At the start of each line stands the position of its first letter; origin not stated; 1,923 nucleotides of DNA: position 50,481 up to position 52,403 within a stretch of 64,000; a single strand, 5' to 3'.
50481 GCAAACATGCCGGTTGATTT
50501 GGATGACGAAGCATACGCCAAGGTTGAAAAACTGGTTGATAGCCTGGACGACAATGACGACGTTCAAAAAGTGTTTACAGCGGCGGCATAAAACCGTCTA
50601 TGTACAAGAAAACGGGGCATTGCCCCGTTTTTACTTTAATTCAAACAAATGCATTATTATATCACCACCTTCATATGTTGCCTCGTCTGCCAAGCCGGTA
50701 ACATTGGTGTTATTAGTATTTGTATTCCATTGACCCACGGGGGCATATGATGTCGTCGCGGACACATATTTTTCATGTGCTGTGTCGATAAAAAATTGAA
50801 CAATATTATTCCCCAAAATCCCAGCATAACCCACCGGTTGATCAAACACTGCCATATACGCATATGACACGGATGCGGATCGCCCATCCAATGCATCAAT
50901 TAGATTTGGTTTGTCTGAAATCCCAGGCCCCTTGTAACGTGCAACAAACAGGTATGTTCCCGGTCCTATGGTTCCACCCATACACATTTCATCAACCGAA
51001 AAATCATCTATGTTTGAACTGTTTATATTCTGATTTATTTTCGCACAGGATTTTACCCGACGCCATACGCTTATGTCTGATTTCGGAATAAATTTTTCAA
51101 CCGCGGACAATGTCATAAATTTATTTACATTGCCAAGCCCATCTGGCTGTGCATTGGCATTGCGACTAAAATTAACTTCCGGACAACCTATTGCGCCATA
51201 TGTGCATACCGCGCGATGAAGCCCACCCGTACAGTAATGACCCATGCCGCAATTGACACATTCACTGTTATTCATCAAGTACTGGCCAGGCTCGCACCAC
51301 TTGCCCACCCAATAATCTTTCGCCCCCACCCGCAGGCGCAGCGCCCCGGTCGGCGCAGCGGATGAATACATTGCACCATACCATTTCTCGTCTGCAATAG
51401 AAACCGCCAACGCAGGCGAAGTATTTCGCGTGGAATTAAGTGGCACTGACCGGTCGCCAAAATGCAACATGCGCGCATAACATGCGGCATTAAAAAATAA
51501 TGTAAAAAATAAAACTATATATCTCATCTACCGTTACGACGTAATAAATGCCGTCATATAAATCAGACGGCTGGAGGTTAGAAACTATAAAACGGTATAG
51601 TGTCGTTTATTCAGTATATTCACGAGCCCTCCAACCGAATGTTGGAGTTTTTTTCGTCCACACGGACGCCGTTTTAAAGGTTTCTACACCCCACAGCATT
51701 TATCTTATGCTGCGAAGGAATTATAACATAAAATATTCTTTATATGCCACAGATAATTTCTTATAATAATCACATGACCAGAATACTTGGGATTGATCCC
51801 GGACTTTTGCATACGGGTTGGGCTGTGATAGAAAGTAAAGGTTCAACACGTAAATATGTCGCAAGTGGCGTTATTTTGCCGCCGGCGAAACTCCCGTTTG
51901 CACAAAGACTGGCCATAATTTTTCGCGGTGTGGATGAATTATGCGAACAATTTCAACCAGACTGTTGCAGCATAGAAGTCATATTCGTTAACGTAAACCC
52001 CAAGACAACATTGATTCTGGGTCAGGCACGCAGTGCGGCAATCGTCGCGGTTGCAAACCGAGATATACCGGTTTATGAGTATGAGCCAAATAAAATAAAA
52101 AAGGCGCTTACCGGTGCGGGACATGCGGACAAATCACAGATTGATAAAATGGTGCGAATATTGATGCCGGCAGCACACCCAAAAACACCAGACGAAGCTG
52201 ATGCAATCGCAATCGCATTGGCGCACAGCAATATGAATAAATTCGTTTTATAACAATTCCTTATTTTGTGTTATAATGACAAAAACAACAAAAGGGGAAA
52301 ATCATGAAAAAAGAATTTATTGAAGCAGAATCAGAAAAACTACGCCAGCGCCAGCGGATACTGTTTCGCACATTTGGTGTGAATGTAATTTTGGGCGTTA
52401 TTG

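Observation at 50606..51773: Leader plus Cys-rich gene module inserted into the conserved yebC-ruvC junction, with a swapped terminator stem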

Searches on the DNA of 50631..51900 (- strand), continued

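Call 89: search_rna_families(sources=[L030, L072, L022, L009, L011, L068, L204], threshold=evalue, max_evalue=10)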
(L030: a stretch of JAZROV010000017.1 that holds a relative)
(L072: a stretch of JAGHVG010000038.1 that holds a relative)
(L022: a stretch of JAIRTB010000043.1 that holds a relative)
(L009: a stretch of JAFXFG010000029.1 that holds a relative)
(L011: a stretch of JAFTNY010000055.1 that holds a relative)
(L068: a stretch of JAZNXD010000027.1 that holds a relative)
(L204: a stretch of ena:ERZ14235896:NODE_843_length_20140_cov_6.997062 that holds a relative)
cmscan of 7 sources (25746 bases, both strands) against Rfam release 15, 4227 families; matches with E-value up to 10: 22.
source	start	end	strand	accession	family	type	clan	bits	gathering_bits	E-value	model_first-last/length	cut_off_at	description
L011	1406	1478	+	RF00005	tRNA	Gene; tRNA;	CL00001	72.8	29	2.1e-14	1-71/71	no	tRNA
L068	100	173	-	RF00005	tRNA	Gene; tRNA;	CL00001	67.3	29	6.8e-13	1-71/71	no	tRNA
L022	1908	1994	-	RF00169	Bacteria_small_SRP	Gene;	CL00003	50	40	2.7e-08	1-97/97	no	Bacterial small signal recognition particle RNA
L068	99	173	+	RF04354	Plastid-ycf2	Cis-reg;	-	38.1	65.7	9.1e-05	1-75/75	no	Plastid-ycf2 5UTR RNA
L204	343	416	+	RF02221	sRNA-Xcc1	Gene; sRNA;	-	37.9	53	0.002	1-87/87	no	sRNA-Xcc1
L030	487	564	+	RF02221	sRNA-Xcc1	Gene; sRNA;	-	36.8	53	0.0036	1-87/87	no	sRNA-Xcc1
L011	1122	1199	-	RF02221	sRNA-Xcc1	Gene; sRNA;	-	36.8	53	0.0035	1-87/87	no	sRNA-Xcc1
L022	2756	2833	-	RF02221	sRNA-Xcc1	Gene; sRNA;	-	34.3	53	0.014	1-87/87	no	sRNA-Xcc1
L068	4242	4381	-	RF02625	WsnRNA46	Gene; sRNA;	-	32.6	65.3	0.0037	1-151/151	no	Wolbachia sRNA 46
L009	657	729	-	RF01770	rimP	Cis-reg; leader;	-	32.3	47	0.1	1-102/102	no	Gammaprotebacteria rimP leader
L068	4241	4377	+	RF02625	WsnRNA46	Gene; sRNA;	-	30.8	65.3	0.013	1-151/151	no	Wolbachia sRNA 46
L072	257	340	-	RF00519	suhB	Gene; sRNA;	CL00108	30.4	41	0.011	1-77/77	no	Makes More Granules Regulator RNA (mmgR)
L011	1406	1479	-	RF04354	Plastid-ycf2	Cis-reg;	-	26.5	65.7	0.13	1-75/75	no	Plastid-ycf2 5UTR RNA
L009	578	702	+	RF01859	Phe_leader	Cis-reg; leader;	-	26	55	1.8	1-125/125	no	Phenylalanine leader peptide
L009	669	740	-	RF01859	Phe_leader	Cis-reg; leader;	-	23.6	55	6.1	1-125/125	no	Phenylalanine leader peptide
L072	266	313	-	RF02278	Betaproteobacteria_toxic_sRNA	Gene; sRNA;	-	23.1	50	1.1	1-64/64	no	Betaproteobacteria toxic small RNA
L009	642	703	+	RF02063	STnc350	Gene; sRNA;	-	22.9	60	3.3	1-68/68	no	Salmonella enterica sRNA STnc350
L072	264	325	-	RF02871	ncS54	Gene; sRNA;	-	22.2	43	0.52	1-79/79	no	Burkholderia sRNA 54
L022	1511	1627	-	RF00518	speF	Cis-reg; leader;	-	21.4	37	0.12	1-153/153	no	speF leader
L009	1495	1547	+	RF04255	MIR8001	Gene; miRNA;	-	21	90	9.8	7-59/67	no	MIR8001 microRNA precursor family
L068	907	928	+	RF01114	TMV_UPD-PK1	Cis-reg;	-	20.6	33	6.7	1-22/22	no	Pseudoknot of upstream pseudoknot domain (UPD) of the 3'UTR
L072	262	412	-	RF00117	C0719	Gene; sRNA;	-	19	50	0.86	1-222/222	no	C0719 RNA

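Call 95: search_dna_similar(query=window:51539-51719:-, collection=plasmids, mode=distant, max_evalue=0.01, max_rows=8)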
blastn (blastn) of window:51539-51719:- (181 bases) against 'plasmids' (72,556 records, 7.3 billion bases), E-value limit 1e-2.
No match.

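Call 96: search_dna_similar(query=window:51539-51719:-, collection=phages, mode=distant, max_evalue=0.01, max_rows=8)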
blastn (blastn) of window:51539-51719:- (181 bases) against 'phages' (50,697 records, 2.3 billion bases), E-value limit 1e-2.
No match.

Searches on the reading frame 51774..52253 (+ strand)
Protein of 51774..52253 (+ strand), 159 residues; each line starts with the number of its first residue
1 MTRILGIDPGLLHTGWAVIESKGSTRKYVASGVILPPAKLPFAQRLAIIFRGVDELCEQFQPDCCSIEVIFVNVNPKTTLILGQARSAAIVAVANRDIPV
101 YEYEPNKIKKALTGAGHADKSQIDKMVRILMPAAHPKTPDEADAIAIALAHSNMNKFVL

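Call 7: search_protein_families(library=pfam, proteins=[window:51774-52253:+], max_evalue=0.01)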
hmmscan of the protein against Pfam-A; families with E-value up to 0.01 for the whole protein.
window:51774-52253:+ (159 aa): 1 family
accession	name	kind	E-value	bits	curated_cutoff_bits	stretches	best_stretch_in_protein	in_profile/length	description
PF02075.23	RuvC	-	1.5e-44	151.9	22.2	1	4-151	1-148/148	Crossover junction endodeoxyribonuclease RuvC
